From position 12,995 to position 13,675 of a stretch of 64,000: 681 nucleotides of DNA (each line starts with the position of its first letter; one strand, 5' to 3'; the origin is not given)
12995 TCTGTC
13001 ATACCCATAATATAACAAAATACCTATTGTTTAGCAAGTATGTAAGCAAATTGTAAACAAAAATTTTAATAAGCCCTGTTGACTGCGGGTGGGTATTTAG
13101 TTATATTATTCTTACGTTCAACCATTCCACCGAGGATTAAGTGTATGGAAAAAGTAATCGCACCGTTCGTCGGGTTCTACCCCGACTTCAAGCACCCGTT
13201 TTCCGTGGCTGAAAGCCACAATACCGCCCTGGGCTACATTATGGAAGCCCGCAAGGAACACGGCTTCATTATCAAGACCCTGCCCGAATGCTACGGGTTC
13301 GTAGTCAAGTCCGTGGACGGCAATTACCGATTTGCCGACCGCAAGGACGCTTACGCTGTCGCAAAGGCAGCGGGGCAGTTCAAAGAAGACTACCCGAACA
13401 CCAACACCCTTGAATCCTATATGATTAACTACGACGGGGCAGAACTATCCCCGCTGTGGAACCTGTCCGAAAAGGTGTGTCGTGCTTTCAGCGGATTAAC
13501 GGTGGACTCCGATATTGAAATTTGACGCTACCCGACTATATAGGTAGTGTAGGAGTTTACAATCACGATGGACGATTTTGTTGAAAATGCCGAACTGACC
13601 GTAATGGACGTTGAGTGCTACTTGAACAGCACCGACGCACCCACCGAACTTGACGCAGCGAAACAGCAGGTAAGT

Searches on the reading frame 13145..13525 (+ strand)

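Call 35: search_protein_families(library=pfam, proteins=[window:13145-13525:+], max_evalue=0.01)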
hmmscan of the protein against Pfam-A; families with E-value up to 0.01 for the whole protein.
window:13145-13525:+ (126 aa): 0 families

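Call 43: search_protein_families(library=phrogs, proteins=[window:13145-13525:+], max_evalue=0.01)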
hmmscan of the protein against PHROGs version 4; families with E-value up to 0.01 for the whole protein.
window:13145-13525:+ (126 aa): 1 family
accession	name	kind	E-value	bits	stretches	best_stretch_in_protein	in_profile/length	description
phrog_839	-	unknown function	0.0016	19.1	1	58-83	136-161/253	-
